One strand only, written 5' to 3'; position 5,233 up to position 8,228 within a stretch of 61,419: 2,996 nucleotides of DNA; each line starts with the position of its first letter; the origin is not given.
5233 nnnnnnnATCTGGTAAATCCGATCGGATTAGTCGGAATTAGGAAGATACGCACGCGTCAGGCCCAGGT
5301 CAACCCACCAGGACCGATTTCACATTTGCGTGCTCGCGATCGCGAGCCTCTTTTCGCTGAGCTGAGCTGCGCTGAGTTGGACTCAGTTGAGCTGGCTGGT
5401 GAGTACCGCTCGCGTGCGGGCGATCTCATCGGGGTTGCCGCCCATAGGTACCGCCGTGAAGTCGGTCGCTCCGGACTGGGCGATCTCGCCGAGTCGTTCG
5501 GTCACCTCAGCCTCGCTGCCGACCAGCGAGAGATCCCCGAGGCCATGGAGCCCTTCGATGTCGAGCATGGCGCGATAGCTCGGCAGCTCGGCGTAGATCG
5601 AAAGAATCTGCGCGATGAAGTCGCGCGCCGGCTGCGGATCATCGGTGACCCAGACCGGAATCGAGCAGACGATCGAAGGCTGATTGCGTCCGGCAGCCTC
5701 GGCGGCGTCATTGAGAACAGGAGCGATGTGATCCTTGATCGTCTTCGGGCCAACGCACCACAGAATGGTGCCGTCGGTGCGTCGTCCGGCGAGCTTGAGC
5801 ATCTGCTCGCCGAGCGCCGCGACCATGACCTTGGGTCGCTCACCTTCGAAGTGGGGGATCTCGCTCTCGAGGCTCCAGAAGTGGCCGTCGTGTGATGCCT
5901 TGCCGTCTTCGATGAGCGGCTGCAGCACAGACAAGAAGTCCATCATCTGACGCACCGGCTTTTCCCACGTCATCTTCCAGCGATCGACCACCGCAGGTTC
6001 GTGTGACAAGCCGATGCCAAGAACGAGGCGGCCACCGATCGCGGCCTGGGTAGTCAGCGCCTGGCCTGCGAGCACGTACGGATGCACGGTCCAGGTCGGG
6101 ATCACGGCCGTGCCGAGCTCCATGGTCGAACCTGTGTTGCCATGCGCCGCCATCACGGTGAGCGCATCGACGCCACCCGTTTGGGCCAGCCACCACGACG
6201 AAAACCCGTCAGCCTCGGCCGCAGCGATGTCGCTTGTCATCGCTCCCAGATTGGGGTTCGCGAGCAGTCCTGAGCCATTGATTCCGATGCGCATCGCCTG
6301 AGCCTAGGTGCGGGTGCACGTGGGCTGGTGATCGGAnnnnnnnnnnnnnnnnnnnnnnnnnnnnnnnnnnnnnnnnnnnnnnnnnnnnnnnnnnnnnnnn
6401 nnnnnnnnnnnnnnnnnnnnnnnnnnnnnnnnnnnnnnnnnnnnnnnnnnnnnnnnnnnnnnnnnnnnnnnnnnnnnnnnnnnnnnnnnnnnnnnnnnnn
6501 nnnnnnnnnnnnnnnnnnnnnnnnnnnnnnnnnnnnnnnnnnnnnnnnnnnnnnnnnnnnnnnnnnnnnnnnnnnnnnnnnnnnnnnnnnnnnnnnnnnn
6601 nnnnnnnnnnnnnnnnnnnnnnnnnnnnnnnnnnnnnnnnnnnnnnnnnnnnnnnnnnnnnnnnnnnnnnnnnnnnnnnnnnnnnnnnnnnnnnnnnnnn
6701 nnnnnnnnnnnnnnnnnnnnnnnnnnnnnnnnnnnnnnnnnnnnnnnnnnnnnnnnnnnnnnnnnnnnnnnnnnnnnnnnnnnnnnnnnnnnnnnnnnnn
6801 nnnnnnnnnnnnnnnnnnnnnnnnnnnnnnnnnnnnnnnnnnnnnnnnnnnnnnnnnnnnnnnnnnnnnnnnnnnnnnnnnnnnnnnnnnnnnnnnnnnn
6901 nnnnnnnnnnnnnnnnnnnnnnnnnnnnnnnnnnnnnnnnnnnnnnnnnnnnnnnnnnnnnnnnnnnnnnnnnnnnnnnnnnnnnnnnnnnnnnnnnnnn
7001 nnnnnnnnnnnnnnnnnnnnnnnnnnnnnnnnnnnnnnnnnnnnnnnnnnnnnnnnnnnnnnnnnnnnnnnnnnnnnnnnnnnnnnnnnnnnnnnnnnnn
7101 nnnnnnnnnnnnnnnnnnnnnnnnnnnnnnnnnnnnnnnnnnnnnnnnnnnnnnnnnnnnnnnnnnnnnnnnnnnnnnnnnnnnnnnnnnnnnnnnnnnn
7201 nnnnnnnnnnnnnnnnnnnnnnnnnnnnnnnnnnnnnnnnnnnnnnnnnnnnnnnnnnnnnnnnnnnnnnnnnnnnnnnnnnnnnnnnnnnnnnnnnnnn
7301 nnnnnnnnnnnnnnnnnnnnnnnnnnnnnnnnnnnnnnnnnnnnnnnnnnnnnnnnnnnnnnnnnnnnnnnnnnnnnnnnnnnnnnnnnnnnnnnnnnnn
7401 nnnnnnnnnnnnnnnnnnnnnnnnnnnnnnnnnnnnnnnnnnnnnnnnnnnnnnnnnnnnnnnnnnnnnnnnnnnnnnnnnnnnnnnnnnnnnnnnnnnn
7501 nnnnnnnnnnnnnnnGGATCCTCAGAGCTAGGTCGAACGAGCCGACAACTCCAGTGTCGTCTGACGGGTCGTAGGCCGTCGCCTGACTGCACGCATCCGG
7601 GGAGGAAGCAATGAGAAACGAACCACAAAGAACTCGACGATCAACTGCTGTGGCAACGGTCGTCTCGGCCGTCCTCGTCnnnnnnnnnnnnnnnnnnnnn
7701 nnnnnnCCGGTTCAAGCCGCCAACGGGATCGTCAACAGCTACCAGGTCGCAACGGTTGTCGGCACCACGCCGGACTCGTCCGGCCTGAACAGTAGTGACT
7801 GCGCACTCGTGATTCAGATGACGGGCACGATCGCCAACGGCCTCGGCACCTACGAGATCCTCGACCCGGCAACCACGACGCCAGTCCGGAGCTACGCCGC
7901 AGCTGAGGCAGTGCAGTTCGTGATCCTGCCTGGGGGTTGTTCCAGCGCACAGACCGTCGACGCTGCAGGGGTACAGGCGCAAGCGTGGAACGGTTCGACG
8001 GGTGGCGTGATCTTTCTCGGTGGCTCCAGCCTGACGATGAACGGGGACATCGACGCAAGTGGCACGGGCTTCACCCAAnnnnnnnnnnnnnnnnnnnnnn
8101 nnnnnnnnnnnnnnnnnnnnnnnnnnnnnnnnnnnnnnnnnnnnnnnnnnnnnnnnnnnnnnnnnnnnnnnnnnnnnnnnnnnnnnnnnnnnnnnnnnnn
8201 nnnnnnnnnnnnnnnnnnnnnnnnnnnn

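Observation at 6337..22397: Divergently transcribed LOX-like lipoprotein and giant wall-anchored protein with one invariant Lys per repeat: candidate enzymatic surface cross-linking system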

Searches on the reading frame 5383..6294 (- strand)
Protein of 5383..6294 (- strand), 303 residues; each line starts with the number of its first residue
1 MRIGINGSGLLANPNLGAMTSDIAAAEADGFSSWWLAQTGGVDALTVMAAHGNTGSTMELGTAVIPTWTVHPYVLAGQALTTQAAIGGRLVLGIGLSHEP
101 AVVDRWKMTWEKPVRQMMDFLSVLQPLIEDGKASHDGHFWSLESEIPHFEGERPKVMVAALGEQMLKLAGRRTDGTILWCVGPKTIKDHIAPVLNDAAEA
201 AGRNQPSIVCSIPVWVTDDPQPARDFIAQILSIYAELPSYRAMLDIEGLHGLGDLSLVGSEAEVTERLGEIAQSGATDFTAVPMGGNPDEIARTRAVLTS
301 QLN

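Call 61: search_protein_families(library=ncbifam, proteins=[window:5383-6294:-], max_evalue=0.01)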
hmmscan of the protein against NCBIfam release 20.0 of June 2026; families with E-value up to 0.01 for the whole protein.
window:5383-6294:- (303 aa): 25 families
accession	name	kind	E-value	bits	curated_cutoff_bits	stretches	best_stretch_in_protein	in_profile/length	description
TIGR03564.1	F420_MSMEG_4879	subfamily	4.1e-86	288.9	234.25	1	21-280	3-264/265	TIGR03564 family F420-dependent LLM class oxidoreductase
TIGR03841.1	F420_Rv3093c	subfamily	3.9e-31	108.6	213.65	1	20-248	13-239/298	LLM class F420-dependent oxidoreductase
TIGR03617.1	F420_MSMEG_2256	subfamily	1.7e-27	96.2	278.15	1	25-266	3-259/318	TIGR03617 family F420-dependent LLM class oxidoreductase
TIGR04024.1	F420_NP1902A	hypoth_equivalog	6.7e-26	90.8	345.4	1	12-234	10-235/330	TIGR04024 family LLM class F420-dependent oxidoreductase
TIGR03620.1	F420_MSMEG_4141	subfamily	1.7e-23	83.3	219.8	1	3-261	4-226/280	TIGR03620 family F420-dependent LLM class oxidoreductase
TIGR03857.1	F420_MSMEG_2249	hypoth_equivalog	3.3e-23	82.4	218.4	1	20-224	17-222/329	TIGR03857 family LLM class F420-dependent oxidoreductase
NF002619.0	PRK02271.1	equivalog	1.5e-21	77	276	1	17-225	14-224/329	5,10-methylenetetrahydromethanopterin reductase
TIGR03559.1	F420_Rv3520c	subfamily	2.5e-19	69.5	335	1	19-234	15-246/325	LLM class F420-dependent oxidoreductase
TIGR03555.1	F420_mer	equivalog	3.4e-18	66.1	348.7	1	19-208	14-204/325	5,10-methylenetetrahydromethanopterin reductase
TIGR03557.1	F420_G6P_family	subfamily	3e-14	52.9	210.4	1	28-221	33-221/316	TIGR03557 family F420-dependent LLM class oxidoreductase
TIGR03842.1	F420_CPS_4043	hypoth_equivalog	3.3e-14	52.7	295.45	1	13-225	9-217/329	TIGR03842 family LLM class F420-dependent oxidoreductase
TIGR03621.1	F420_MSMEG_2516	subfamily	4.2e-13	49.1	213.15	1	18-174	15-171/295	TIGR03621 family F420-dependent LLM class oxidoreductase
TIGR03619.1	F420_Rv2161c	subfamily_domain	2.1e-12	47.1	166.9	1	42-225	44-226/247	TIGR03619 family F420-dependent LLM class oxidoreductase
TIGR03560.1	F420_Rv1855c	subfamily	1.7e-10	41.1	231.4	1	42-211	50-225/227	TIGR03560 family F420-dependent LLM class oxidoreductase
TIGR03554.1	F420_G6P_DH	equivalog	2.2e-10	40.1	420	1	25-224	33-239/331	glucose-6-phosphate dehydrogenase (coenzyme-F420)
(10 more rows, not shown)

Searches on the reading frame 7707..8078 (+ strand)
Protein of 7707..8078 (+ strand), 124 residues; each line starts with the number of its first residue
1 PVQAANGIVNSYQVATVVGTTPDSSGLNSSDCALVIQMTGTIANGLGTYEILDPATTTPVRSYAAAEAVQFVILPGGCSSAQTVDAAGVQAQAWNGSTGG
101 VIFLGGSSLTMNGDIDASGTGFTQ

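Call 52: find_related_loci(query=A4, collection=metagenome_contigs, flank=10000)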
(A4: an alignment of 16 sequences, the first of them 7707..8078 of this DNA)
Query A4 (124 aa) in metagenome_contigs; peptide patterns used: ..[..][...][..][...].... (x = any residue, [..] = any of these).
138 stretches matched a pattern; 34 encode a relative of the query (tblastn E <= 1e-3); 34 distinct loci.
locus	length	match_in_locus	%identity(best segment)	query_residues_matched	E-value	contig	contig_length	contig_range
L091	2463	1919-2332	42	2-123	1e-19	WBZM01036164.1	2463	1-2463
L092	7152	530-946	36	2-124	2e-16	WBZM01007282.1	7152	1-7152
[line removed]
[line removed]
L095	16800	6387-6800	36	7-124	5e-12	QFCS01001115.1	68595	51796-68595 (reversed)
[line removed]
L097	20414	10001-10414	34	6-124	7e-11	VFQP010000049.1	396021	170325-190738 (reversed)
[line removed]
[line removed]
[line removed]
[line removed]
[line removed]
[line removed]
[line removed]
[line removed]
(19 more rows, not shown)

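Call 54: find_homologous_proteins(query=A4, max_evalue=0.00001)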
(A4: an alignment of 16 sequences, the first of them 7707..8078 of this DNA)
Query A4 (16 sequences) (124 aa, profile of the alignment): 16 proteins with E <= 0.00001 among 8000 candidates.
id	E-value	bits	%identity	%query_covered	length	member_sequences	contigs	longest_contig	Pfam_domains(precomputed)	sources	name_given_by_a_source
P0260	1.1e-41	160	43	75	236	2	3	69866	-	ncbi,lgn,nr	ncbi:hypothetical protein KFU94_48240 [Chloroflexi bacterium TSY]|nr:hypothetical protein [Chlorofle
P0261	4.8e-38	148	50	98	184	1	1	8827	-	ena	-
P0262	7.6e-31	124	48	92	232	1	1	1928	-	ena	-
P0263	5.3e-26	109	46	52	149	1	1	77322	-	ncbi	ncbi:MAG: hypothetical protein U0T36_07595 [Saprospiraceae bacterium]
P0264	1.1e-22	98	32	98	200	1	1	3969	-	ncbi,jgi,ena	jgi:hypothetical protein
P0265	3.6e-21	93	34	73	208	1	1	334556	-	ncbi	-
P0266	3.0e-20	90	33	81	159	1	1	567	-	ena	-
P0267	8.7e-20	89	31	67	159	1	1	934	-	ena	-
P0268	1.3e-19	88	33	94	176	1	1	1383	-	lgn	-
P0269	1.2e-16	79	34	81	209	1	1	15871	-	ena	-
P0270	5.3e-15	73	31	93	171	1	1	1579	-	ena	-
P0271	5.3e-12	64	26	96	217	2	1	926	-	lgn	-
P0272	7.9e-12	63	30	32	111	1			-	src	-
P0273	7.8e-9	53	37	59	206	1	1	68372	-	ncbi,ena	-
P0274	4.1e-7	48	31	92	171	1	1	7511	-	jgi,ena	-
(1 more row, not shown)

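Call 55: find_encoding_contigs(protein=P0260, flank=10000, max_places=2)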
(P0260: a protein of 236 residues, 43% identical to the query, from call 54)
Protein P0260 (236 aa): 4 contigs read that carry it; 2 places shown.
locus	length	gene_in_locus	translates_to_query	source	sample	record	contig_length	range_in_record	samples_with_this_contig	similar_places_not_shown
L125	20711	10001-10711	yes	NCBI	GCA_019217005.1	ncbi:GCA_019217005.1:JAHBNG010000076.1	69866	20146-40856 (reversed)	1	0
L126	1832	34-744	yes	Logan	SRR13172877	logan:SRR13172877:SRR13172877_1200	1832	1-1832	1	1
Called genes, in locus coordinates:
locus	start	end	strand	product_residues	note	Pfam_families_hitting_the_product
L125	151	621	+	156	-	PF03435:Sacchrp_dh_NADP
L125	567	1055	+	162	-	-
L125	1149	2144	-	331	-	-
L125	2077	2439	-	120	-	-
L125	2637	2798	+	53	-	-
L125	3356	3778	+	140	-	-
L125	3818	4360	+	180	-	PF10604:Polyketide_cyc2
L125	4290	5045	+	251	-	PF01988:VIT1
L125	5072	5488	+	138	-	PF01135:PCMT, PF01209:Ubie_methyltran, PF02353:CMAS (weak), PF13847:Methyltransf_31, PF08241:Methyltransf_11 (weak), PF08242:Methyltransf_12 (weak), PF13649:Methyltransf_25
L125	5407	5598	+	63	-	PF08241:Methyltransf_11 (weak)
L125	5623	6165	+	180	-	-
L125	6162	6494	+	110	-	-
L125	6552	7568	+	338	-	PF00753:Lactamase_B (weak)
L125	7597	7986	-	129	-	PF17874:TPR_MalT (weak)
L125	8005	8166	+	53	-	-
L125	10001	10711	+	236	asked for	-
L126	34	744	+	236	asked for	-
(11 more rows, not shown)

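Call 56: find_encoding_contigs(protein=P0263, flank=10000, max_places=1)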
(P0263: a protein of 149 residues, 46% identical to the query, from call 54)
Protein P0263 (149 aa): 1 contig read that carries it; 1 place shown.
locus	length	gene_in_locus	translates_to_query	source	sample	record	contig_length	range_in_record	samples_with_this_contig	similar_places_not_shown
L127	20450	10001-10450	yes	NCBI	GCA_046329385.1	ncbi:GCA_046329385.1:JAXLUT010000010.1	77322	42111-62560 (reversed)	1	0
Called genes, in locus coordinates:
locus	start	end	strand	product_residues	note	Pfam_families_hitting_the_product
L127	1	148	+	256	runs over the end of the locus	-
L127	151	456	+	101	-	-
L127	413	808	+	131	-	-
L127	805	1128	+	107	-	-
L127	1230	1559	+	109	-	-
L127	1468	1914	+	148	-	-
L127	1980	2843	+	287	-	-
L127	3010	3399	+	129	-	-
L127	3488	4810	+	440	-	PF00704:Glyco_hydro_18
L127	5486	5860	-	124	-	-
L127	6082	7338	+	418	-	PF14294:DUF4372, PF01609:DDE_Tnp_1, PF13701:DDE_Tnp_1_4 (weak)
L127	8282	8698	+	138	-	PF01839:FG-GAP (faint), PF13517:FG-GAP_3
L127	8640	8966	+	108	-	-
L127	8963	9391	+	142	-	PF13517:FG-GAP_3, PF01839:FG-GAP (weak)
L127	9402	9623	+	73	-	PF07593:UnbV_ASPIC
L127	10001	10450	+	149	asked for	-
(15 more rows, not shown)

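Call 57: find_encoding_contigs(protein=P0265, flank=10000, max_places=1)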
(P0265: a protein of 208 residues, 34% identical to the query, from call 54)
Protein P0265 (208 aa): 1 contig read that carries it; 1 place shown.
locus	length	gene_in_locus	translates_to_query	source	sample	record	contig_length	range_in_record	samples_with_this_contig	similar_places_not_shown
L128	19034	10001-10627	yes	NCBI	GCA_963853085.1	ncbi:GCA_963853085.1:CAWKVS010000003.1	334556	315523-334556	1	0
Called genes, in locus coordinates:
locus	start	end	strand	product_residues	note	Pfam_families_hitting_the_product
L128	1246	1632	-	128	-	-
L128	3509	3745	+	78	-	PF11680:DUF3276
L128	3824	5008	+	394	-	PF01839:FG-GAP (faint), PF13517:FG-GAP_3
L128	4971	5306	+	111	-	PF07593:UnbV_ASPIC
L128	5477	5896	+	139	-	PF23891:DUF7243 (weak)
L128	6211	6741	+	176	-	-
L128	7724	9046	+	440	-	-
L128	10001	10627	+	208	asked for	-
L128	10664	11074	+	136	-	-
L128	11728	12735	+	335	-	-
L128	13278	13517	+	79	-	-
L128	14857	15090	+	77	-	-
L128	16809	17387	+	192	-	PF09820:AAA-ATPase_like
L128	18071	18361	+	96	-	-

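Call 72: search_protein_families(library=pfam, proteins=[L097:9830-14029:+], max_evalue=0.001)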
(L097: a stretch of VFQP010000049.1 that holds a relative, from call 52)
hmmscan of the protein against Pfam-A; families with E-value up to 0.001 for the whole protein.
L097:9830-14029:+ (1400 aa): 1 family
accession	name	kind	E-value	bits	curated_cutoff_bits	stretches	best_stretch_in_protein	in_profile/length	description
PF20674.3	SpaA_3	-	1.4e-36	125.7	24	2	638-764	2-120/121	Prealbumin-like fold domain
